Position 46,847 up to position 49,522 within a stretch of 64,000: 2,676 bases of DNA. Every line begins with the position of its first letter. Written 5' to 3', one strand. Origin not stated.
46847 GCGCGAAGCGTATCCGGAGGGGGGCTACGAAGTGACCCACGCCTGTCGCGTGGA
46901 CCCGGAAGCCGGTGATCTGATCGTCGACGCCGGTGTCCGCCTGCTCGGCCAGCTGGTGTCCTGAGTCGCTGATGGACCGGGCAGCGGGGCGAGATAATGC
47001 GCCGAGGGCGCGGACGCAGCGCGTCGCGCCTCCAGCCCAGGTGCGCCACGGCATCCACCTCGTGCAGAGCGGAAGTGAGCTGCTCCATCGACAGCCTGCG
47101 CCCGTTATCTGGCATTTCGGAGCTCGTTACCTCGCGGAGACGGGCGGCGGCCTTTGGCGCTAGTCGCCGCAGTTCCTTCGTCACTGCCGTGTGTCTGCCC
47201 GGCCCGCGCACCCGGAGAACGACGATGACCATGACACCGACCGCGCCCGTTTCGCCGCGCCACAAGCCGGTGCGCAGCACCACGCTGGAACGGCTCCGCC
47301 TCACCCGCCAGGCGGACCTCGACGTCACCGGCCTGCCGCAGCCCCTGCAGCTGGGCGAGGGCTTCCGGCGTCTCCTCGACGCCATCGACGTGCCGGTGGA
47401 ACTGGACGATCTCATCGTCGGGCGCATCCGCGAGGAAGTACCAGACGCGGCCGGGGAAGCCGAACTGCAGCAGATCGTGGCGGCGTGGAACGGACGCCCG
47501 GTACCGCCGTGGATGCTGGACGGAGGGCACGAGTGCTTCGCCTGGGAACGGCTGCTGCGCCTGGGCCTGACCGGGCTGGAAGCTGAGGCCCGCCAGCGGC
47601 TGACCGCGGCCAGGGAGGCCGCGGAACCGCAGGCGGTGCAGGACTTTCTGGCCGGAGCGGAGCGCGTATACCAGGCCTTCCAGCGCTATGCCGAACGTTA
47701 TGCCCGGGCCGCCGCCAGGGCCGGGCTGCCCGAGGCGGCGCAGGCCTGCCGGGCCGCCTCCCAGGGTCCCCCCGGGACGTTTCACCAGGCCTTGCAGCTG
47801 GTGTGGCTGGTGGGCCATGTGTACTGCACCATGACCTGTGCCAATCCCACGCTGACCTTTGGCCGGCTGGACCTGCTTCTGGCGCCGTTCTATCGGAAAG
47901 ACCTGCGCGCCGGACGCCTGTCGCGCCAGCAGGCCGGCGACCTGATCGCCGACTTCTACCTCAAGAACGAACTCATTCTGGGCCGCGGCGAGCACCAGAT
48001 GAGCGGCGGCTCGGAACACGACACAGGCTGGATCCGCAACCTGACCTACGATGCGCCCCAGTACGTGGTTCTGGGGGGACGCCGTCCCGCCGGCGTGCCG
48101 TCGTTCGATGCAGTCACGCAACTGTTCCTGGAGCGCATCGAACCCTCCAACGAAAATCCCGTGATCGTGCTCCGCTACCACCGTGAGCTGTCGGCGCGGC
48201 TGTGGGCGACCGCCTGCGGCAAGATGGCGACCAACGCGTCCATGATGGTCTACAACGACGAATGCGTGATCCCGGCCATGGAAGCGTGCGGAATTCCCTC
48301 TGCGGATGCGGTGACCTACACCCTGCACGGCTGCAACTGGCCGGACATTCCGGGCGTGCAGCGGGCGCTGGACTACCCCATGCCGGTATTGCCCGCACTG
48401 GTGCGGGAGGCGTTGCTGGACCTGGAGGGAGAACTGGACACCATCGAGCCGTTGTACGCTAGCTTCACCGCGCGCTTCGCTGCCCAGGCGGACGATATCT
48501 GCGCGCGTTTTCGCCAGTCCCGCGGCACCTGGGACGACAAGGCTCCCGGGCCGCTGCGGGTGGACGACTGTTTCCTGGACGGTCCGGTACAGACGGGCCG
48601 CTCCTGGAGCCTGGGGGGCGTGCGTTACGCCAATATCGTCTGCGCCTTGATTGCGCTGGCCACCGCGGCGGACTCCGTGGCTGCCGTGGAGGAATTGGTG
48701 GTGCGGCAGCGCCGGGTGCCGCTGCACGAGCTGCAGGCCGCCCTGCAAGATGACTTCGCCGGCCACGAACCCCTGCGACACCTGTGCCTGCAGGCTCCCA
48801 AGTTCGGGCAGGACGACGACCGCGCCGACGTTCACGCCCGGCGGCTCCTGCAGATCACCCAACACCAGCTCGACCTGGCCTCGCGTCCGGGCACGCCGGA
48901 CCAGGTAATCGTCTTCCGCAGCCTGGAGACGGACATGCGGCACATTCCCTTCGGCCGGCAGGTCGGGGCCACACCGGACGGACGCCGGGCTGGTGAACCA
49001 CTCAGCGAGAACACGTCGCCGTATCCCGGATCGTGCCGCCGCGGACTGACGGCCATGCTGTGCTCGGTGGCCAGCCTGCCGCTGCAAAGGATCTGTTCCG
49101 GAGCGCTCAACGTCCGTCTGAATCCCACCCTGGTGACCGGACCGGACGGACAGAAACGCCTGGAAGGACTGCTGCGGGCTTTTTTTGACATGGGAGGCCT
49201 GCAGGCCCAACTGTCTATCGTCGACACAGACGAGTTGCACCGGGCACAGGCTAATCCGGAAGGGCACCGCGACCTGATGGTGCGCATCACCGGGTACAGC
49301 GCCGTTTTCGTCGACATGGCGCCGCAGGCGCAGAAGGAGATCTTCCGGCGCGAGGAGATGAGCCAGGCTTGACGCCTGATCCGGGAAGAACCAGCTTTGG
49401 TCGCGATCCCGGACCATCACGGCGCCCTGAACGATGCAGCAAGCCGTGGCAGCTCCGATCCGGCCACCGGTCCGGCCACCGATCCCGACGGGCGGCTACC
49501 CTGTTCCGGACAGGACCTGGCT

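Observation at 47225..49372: Orphan, short glycyl-radical enzyme inside a glycan-degradation locus with no activating enzyme nearby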

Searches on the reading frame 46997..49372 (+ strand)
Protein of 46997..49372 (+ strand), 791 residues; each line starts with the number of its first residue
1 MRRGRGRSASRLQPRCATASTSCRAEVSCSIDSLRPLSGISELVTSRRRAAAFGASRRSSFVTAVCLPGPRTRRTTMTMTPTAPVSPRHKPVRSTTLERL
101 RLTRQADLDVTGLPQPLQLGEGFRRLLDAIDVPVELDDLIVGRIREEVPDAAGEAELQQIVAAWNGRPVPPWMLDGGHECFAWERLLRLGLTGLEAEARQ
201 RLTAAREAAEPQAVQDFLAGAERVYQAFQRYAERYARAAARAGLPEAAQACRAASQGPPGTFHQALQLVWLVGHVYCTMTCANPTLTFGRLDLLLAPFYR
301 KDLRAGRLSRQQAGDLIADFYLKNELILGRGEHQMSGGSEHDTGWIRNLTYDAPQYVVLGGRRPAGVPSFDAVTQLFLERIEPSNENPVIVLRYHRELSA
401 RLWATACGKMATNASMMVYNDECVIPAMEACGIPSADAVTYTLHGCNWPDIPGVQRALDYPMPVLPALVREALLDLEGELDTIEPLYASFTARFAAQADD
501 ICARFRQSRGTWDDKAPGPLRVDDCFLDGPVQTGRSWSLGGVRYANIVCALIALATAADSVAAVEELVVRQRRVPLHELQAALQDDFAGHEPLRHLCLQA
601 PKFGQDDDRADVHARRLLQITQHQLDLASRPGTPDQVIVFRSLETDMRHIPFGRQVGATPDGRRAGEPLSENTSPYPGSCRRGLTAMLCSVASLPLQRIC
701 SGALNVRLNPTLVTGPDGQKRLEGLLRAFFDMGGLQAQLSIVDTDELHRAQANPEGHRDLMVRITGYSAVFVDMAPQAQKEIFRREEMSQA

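Call 3: search_protein_families(library=pfam, proteins=[window:46997-49372:+], max_evalue=0.01)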
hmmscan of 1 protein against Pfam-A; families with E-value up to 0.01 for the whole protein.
window:46997-49372:+ (791 aa): 2 families
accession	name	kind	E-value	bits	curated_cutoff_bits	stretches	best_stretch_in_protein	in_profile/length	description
PF02901.20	PFL-like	-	1e-64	219.8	24.3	1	175-626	156-623/647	Pyruvate formate lyase-like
PF01228.26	Gly_radical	-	2.6e-17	63.7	22.2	1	670-772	2-106/106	Glycine radical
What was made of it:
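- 47225..49372 (+): CDS of the 715-aa glycyl radical enzyme (CNW clade of PFL2-type GREs). Pfam PFL-like plus Gly_radical (call 3).
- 49271..49318 (+): Gly loop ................. Gly690 (49292-49294) is the radical-storage glycine. Pfam Gly_radical (call 3).
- On Glycyl radical enzyme superfamily (PFL-like, IPR004184 / PF02901 + PF01228): Pfam Gly_radical 63.7 bits against a cut-off of 22.2 (call 3). PF02901 219.8 bits (call 3).
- Checked: Pfam: PFL-like 1e-64 and Gly_radical 2.6e-17 (call 3).
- Pfam (call 3).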

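Call 4: search_protein_families(library=ncbifam, proteins=[window:46997-49372:+], max_evalue=0.01)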
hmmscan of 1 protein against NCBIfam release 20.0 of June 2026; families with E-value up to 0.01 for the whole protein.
window:46997-49372:+ (791 aa): 12 families
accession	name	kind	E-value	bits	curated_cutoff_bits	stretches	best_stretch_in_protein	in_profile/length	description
TIGR01774.1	PFL2-3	subfamily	2.4e-80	270.8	678.2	1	178-787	157-783/786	formate C-acetyltransferase/glycerol dehydratase family glycyl radical enzyme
NF048011.1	SfplDhtHpsGDes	equivalog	9.9e-66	222.6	1000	2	551-788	582-819/821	(2S)-3-sulfopropanediol dehydratase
NF043068.1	glycl_HYPD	equivalog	1.7e-57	195.1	1100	2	527-788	523-782/784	trans-4-hydroxy-L-proline dehydratase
TIGR04394.1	choline_CutC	equivalog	2.8e-57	194.9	1050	2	513-788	515-786/789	choline trimethylamine-lyase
NF007437.0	PRK09983.1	equivalog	5.6e-55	186.8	1109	1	177-786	155-761/765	formate C-acetyltransferase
NF048009.1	SfplDhtHpfGKleb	equivalog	1.6e-54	185.3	1000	2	481-788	513-822/824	(2S)-3-sulfopropanediol dehydratase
NF033718.1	indole_decarb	equivalog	3.9e-42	144.5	1100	2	593-788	673-866/868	indoleacetate decarboxylase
NF033715.1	glycyl_HPDL_Lrg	equivalog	3.1e-32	111.3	1150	2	595-788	708-899/901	4-hydroxyphenylacetate decarboxylase large subunit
TIGR01255.1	pyr_form_ly_1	equivalog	3e-20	72.3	994.2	1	547-785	507-738/744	formate C-acetyltransferase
NF038360.1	rad_fix_GrcA3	exception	2.9e-06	27.3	158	1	723-785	10-72/78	autonomous glycyl radical cofactor GrcA3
NF008341.1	PRK11127.1-1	equivalog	5.3e-05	23.1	145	1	734-785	23-74/80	autonomous glycyl radical cofactor GrcA2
TIGR04365.1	spare_glycyl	equivalog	0.0046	17.2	170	1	733-785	68-120/126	autonomous glycyl radical cofactor GrcA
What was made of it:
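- On GRE 1,2-eliminases (GD, PD, HypD, HpfG, CutC, IslA, HpsG): The subfamily model TIGR01774 scores 271 against 678 (call 4).
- On GRE isomerases (HplG, YbiW, PflD): NF007437 (the PflD-type model) scores 187 against 1109 (call 4).
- On Formate lyases (PFL, TdcE): TIGR01255 scores 72 against 994 (call 4).
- On GRE decarboxylases (HPAD, IAD, PAD): Length is 715 aa. NF033715 scores 111 against 1150 and NF033718 scores 144 against 1100 (call 4).
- Closest known: YbiW and PflD. Different: NF007437 scores 187 bits against a cut-off of 1109 (call 4).
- Closest known: Choline TMA-lyase CutC and HplG. Different: TIGR04394 scores 195 bits against a cut-off of 1050 (call 4).
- Best NCBIfam hit TIGR01774, 271 bits against a cut-off of 678; every equivalog is far below its cut-off (call 4). 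All equivalog models score 72-223 bits against cut-offs of 994-1109 (call 4).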

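Call 5: search_solved_structures(query=window:47225-49372:+, max_evalue=0.001, show_alignments=2)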
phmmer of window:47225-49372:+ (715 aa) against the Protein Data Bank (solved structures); distinct sequences matched with E-value up to 0.001: 36.
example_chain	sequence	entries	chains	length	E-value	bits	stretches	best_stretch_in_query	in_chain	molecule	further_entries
8id7_A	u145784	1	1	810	1.1e-56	195.9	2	450-711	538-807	Probable dehydratase YbiW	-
8yjn_A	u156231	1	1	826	1.2e-56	195.8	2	450-711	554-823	Probable dehydratase YbiW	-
6xs4_A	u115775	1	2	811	6.8e-56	193.3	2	450-711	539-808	Formate C-acetyltransferase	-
7vua_A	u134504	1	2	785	4.6e-54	187.2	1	167-709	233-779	HplG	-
9f3w_A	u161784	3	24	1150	2.5e-53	184.8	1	100-710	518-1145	Choline trimethylamine-lyase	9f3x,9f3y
6lon_B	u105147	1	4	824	1.6e-52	182.1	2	464-712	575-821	PFL2/glycerol dehydratase family glycyl radical enzyme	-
5fav_A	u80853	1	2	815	8.3e-51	176.4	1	110-710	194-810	Choline trimethylamine-lyase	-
2f3o_A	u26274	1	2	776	8.3e-51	176.4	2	444-709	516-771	pyruvate formate-lyase 2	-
9ht9_A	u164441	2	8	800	9.9e-51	176.2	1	110-710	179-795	Choline trimethylamine-lyase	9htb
9r0v_A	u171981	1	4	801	9.9e-51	176.2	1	110-710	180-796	Choline trimethylamine-lyase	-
5faw_A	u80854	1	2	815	1.1e-50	176.1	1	110-710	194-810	Choline trimethylamine-lyase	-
6vue_A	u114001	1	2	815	1.1e-50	176.1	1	110-710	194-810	Choline trimethylamine-lyase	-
5kdp_A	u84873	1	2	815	1.1e-50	176.1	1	110-710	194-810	Choline trimethylamine-lyase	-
5fay_A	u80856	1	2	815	1.1e-50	176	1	110-710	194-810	Choline trimethylamine-lyase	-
5fau_A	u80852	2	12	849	1.3e-50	175.8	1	110-710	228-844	Choline trimethylamine-lyase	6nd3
5ymr_B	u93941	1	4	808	3.1e-49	171.2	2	477-709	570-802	Formate acetyltransferase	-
1r8w_A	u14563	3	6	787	7.5e-49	170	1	101-711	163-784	glycerol dehydratase | B12-independent glycerol dehydratase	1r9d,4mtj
7kq3_A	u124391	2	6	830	3.6e-46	161.1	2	476-710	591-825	Isethionate sulfite-lyase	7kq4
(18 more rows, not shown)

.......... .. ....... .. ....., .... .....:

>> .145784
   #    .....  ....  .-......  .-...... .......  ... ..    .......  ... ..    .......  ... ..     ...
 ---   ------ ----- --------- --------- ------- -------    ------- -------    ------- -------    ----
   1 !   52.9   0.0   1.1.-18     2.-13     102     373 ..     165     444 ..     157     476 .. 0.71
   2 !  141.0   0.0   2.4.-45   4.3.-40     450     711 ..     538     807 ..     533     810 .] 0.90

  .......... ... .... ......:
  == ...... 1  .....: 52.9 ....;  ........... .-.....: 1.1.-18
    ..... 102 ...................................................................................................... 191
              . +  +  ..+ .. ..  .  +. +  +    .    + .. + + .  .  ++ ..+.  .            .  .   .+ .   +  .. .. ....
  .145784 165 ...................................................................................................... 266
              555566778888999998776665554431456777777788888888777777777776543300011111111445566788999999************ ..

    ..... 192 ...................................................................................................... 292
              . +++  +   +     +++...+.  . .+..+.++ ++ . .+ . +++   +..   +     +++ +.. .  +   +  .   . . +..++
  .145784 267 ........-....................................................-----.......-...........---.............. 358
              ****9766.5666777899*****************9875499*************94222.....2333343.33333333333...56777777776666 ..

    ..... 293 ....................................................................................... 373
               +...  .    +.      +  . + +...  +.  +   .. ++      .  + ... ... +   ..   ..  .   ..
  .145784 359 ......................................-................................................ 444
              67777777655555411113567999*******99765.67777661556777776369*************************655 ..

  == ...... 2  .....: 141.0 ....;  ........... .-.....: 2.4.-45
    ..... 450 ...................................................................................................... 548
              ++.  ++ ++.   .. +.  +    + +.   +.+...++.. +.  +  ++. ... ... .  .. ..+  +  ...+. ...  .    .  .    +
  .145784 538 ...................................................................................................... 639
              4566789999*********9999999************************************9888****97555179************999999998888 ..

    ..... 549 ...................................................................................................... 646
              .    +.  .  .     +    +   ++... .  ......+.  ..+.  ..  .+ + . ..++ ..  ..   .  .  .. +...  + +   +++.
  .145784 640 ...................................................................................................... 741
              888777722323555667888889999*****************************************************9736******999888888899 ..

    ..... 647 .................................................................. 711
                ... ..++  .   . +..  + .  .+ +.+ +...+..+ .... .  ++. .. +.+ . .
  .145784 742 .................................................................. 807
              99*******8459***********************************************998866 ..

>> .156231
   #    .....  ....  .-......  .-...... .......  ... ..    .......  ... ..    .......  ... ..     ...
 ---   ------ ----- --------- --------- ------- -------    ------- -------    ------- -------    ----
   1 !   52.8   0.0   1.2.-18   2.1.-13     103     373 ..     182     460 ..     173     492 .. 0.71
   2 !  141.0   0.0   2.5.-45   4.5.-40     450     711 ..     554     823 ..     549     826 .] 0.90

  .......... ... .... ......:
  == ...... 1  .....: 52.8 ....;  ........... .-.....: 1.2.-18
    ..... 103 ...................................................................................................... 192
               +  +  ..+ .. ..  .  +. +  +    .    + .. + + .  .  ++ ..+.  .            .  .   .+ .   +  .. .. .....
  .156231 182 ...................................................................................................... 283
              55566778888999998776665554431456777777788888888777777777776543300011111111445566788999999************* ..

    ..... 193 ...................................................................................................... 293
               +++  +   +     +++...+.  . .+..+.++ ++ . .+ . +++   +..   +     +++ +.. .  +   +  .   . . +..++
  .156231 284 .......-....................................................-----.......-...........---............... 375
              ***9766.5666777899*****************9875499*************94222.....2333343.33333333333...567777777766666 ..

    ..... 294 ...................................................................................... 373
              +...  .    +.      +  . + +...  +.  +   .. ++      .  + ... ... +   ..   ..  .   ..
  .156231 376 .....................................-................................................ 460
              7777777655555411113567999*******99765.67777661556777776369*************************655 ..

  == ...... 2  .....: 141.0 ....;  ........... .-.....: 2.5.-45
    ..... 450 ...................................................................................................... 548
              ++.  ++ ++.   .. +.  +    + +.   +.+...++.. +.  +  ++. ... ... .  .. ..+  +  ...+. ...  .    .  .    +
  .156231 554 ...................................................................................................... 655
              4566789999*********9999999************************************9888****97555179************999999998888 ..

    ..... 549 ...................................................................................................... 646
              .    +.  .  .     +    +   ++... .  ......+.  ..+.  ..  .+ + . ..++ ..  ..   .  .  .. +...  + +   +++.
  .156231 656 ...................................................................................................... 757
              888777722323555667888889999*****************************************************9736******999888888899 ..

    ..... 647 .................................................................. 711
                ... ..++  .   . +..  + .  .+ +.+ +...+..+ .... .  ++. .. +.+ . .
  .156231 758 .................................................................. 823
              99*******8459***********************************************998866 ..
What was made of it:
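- On GRE isomerases (HplG, YbiW, PflD): YbiW GCIET aligns to query GCNWP (call 5).
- Closest known: YbiW and PflD. Same: Best single-sequence PDB hits (E 1e-56, call 5).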
